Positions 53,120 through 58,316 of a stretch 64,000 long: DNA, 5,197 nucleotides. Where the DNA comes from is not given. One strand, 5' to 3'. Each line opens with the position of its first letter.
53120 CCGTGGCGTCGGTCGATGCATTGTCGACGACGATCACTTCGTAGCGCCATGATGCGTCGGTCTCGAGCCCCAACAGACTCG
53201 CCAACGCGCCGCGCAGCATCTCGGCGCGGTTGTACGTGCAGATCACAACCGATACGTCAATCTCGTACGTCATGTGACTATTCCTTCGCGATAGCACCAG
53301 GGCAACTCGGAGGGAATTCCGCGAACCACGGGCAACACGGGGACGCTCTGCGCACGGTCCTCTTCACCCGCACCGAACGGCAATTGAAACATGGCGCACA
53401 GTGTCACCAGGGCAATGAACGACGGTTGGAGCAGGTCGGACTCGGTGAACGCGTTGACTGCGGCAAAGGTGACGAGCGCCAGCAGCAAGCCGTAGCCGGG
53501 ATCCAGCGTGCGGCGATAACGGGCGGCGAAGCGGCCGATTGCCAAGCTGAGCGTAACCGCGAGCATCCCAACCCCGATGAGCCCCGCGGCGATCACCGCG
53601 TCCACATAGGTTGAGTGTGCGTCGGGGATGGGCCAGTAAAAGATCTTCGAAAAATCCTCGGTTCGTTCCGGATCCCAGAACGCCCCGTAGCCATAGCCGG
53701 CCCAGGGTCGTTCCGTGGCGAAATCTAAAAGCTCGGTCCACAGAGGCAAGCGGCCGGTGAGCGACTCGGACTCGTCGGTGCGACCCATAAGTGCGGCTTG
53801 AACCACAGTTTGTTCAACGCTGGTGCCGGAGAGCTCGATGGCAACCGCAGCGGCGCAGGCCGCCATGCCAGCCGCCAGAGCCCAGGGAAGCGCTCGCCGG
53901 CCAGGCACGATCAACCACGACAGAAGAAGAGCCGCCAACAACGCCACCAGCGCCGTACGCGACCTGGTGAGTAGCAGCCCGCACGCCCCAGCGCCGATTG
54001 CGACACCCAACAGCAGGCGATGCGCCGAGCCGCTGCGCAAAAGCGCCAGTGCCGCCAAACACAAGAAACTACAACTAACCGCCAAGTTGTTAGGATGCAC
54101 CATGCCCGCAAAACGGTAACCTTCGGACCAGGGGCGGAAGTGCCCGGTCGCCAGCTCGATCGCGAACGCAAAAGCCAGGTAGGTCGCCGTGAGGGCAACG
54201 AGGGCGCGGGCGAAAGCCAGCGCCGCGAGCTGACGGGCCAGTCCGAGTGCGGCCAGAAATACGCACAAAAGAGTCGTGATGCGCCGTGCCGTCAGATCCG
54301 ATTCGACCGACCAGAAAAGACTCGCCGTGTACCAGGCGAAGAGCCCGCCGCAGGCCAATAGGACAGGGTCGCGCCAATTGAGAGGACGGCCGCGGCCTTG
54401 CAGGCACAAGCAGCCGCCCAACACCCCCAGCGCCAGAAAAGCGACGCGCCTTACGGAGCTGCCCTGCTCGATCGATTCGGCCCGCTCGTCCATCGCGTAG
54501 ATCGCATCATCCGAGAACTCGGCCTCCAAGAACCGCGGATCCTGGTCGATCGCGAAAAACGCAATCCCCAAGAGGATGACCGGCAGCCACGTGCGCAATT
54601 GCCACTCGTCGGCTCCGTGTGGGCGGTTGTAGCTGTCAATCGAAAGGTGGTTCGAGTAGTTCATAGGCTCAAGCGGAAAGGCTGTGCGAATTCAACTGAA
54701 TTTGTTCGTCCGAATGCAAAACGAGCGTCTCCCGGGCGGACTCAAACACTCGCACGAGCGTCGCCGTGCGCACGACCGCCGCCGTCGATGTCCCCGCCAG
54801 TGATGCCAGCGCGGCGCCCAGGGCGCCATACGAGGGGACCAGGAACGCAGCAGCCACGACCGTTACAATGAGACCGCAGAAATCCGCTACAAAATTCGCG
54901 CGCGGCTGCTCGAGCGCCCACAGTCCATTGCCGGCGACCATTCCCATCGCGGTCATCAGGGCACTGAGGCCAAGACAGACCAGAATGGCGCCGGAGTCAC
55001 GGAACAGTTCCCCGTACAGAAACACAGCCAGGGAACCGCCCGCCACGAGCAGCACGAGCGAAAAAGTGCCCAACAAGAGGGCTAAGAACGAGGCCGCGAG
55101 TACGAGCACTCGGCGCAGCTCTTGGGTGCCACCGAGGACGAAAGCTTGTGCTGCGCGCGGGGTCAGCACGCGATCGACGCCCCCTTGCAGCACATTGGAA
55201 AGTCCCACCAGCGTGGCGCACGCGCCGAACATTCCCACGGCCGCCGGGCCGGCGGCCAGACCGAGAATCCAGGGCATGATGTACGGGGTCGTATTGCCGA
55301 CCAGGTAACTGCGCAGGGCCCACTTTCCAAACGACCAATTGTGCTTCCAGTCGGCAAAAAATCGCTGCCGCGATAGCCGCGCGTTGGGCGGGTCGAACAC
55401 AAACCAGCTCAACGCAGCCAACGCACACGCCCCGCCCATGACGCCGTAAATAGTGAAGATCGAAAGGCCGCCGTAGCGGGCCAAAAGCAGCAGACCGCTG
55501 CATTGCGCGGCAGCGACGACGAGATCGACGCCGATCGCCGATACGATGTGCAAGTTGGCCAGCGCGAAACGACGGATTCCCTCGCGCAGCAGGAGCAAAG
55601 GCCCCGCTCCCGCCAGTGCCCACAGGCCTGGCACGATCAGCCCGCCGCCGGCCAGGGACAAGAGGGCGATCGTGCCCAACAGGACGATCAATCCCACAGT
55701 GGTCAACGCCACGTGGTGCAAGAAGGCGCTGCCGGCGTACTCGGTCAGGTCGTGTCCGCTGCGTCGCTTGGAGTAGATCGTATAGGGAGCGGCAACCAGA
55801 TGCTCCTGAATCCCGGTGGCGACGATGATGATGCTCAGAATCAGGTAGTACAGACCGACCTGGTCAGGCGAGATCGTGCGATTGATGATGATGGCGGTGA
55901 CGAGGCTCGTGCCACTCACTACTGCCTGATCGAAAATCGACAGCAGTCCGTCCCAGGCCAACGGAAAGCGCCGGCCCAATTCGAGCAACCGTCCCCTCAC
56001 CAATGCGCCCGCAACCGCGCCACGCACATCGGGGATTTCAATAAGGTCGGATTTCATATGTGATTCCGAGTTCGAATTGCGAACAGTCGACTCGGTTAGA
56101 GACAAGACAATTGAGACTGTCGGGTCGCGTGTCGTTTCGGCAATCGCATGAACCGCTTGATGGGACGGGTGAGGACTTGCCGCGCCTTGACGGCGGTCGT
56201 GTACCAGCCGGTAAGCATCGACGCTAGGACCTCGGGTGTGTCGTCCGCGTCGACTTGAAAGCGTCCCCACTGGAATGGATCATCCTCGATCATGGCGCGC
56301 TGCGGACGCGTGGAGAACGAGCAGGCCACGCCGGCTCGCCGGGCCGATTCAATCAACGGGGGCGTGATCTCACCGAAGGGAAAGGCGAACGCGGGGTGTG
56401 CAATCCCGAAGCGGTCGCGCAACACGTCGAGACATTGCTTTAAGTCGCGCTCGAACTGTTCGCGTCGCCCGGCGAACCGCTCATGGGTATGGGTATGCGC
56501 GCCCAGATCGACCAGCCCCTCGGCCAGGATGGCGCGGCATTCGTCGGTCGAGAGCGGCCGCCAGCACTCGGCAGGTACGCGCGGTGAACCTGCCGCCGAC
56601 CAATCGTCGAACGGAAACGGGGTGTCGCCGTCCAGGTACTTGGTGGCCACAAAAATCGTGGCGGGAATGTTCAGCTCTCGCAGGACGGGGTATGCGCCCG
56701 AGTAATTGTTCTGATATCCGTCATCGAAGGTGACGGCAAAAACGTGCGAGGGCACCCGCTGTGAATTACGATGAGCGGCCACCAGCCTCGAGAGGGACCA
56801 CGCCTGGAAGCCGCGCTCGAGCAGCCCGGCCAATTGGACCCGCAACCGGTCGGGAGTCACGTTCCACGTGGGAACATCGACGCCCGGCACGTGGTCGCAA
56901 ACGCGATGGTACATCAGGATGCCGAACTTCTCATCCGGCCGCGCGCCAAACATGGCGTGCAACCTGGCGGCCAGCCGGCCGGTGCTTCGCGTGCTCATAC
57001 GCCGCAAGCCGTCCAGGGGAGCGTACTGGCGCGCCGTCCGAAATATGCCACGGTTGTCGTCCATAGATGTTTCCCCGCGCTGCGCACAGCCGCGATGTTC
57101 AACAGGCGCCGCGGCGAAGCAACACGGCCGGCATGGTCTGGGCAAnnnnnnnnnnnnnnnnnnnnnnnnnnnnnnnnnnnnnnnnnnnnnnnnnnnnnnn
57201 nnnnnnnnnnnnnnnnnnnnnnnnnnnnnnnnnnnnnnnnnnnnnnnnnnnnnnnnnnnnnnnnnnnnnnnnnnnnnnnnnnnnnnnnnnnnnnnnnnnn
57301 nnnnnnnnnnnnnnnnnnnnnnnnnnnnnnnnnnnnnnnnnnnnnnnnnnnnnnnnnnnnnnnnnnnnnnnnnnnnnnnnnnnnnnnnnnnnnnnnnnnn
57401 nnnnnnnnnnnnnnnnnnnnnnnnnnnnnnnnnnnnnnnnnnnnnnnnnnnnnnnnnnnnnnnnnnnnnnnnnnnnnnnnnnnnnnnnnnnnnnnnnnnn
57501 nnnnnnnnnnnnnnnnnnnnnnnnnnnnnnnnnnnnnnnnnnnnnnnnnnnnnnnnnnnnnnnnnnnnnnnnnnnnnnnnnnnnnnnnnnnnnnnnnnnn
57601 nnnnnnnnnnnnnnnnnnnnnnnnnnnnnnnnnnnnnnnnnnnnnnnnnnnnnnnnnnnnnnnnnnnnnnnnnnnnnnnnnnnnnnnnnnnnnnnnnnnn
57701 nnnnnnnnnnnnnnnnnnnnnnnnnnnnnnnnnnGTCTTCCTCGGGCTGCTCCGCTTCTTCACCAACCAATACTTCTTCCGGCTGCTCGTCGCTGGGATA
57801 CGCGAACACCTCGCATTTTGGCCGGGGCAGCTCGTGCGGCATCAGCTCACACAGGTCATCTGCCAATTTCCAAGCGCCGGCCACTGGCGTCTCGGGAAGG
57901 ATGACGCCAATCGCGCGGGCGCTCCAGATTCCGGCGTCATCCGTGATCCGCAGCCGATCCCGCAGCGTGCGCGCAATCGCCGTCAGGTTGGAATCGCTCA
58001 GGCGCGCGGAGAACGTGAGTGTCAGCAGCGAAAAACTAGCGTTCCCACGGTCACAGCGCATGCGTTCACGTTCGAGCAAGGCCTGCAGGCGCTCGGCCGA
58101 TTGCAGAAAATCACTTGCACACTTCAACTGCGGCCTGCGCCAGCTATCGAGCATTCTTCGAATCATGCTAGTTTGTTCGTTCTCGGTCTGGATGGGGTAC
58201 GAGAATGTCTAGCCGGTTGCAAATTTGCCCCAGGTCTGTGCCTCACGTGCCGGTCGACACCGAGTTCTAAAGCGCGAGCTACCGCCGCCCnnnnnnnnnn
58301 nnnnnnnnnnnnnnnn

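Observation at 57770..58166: Degenerate GGDEF-like domain (I-site kept, active site lost) fused to the priming sugar-phosphate transferase: possible c-di-GMP gate on EPS initiation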

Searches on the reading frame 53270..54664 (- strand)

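Call 22: search_protein_families(library=pfam, proteins=[window:53270-54664:-], max_evalue=0.001)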
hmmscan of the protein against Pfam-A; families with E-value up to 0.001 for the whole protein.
window:53270-54664:- (464 aa): 1 family
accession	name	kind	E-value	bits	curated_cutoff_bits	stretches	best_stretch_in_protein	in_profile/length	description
PF04932.20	Wzy_C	-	2e-20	73.6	31.7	1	225-367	5-147/149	O-Antigen ligase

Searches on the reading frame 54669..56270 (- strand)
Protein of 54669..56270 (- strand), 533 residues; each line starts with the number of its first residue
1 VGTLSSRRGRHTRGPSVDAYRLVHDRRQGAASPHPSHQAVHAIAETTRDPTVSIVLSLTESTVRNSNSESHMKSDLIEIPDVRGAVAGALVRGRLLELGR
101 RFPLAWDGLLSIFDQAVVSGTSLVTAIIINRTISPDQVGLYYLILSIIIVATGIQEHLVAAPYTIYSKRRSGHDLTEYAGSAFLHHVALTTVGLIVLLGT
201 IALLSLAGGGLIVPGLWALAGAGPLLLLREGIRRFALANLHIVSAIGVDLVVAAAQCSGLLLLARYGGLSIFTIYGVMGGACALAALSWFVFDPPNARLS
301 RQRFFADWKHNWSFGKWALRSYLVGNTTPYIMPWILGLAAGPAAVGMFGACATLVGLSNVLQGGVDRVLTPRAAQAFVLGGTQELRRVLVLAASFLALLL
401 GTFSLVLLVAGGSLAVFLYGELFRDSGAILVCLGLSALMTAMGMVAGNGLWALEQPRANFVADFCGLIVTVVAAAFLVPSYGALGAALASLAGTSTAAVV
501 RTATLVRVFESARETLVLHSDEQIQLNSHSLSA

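Call 22: search_protein_families(library=pfam, proteins=[window:54669-56270:-], max_evalue=0.001)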
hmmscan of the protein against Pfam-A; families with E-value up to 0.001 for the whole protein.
window:54669-56270:- (533 aa): 1 family
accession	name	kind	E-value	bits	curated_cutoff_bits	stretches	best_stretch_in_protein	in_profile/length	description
PF01943.22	Polysacc_synt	-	3e-05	24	28.2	1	116-375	13-272/274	Polysaccharide biosynthesis protein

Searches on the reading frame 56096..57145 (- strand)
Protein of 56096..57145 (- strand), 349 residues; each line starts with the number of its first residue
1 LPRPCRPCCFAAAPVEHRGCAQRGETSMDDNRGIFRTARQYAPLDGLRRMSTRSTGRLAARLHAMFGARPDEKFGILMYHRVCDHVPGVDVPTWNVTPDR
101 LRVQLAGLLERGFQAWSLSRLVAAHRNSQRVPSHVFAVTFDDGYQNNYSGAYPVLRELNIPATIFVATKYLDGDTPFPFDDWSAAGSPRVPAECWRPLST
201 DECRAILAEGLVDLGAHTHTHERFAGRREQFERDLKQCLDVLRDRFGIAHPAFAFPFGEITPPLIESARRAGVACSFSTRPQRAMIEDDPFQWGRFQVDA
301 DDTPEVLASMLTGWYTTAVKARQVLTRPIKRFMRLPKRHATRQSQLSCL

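Call 22: search_protein_families(library=pfam, proteins=[window:56096-57145:-], max_evalue=0.001)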
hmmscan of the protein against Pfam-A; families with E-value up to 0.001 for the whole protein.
window:56096-57145:- (349 aa): 1 family
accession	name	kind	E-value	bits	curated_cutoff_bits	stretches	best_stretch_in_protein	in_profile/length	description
PF01522.26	Polysacc_deac_1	-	1.9e-20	73.5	23.1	1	131-274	4-122/124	Polysaccharide deacetylase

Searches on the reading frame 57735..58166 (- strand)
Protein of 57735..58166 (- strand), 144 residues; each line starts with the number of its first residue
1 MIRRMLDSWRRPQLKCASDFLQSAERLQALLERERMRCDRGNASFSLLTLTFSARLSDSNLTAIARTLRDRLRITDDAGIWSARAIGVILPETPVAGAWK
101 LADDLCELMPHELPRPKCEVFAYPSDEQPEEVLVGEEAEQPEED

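Call 4: search_protein_families(library=ncbifam, proteins=[window:57770-58166:-], max_evalue=10)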
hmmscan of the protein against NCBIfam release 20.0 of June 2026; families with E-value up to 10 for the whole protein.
window:57770-58166:- (132 aa): 3 families
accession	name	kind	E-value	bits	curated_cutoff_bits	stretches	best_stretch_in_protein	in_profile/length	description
NF038266.1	diguan_SiaD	equivalog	0.0017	17.8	290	1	54-107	145-198/252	biofilm regulation diguanylate cyclase SiaD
TIGR00254.1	GGDEF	domain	0.025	14.3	37.4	1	51-109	53-111/168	diguanylate cyclase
NF047654.1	DiguCycDgcRLepto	equivalog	0.17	10.8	500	1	49-107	179-237/295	diguanylate cyclase DgcR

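Call 5: find_homologous_proteins(query=window:57735-58166:-, max_evalue=0.001)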
Query window:57735-58166:- (144 aa): 1 proteins with E <= 0.001 among 56 candidates.
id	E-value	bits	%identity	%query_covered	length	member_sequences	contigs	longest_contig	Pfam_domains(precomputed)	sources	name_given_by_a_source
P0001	8.7e-18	83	45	91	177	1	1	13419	-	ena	-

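Call 6: search_solved_structures(query=window:57735-58166:-, max_evalue=10, show_alignments=3)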
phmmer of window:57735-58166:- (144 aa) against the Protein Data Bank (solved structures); distinct sequences matched with E-value up to 10: 3.
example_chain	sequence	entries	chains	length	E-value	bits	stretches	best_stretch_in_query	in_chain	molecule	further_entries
3ign_A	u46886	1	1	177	0.11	15.8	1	54-106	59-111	Diguanylate cyclase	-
5k7f_A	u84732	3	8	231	0.39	14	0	24-61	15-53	Transcriptional regulator, TetR family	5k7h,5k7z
3myo_A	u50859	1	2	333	1.6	12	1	27-95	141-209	Tagatose 1,6-diphosphate aldolase 1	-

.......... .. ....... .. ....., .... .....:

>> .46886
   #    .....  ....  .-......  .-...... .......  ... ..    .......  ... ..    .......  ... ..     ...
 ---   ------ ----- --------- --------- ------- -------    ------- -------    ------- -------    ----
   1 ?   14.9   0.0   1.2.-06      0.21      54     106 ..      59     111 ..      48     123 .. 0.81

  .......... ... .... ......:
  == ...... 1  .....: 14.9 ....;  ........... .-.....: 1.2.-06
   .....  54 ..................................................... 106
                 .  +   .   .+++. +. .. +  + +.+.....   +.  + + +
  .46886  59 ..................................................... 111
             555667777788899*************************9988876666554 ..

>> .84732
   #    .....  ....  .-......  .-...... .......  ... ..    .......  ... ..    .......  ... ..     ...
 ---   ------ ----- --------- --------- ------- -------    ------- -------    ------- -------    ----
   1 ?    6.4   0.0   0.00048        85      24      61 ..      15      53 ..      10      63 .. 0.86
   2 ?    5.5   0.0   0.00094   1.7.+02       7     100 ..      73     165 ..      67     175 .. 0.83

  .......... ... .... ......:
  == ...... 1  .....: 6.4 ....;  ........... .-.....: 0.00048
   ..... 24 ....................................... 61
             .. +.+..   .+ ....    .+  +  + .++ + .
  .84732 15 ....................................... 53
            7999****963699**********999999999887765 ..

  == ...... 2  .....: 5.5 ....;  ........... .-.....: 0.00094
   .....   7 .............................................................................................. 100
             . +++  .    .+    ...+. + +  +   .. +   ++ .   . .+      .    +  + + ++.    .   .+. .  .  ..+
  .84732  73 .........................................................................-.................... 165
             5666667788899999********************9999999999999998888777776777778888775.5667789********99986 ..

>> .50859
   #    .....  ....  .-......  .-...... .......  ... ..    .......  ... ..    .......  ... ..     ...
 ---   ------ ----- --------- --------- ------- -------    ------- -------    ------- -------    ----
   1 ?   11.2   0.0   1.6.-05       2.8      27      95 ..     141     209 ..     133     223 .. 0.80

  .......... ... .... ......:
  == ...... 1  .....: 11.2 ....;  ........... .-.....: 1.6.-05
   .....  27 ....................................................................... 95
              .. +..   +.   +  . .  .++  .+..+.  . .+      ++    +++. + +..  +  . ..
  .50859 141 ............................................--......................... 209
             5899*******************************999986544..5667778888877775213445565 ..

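Call 57: find_encoding_contigs(protein=P0001, flank=4000, max_places=2)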
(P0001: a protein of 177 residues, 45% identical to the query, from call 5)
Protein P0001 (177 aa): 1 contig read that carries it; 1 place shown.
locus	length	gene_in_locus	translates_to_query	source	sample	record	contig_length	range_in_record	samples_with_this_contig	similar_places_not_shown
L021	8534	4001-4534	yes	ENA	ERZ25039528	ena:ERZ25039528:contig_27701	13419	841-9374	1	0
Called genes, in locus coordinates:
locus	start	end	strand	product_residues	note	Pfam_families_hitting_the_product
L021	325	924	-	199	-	-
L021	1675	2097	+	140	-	-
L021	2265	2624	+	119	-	-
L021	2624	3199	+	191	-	PF06810:Phage_scaffold (weak)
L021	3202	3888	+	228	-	-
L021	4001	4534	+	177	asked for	-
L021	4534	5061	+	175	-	PF02397:Bac_transf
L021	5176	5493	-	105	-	-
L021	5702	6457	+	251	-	PF04932:Wzy_C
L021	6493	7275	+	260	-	PF01522:Polysacc_deac_1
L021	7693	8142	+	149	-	-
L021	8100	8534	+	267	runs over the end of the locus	PF13440:Polysacc_synt_3 (weak)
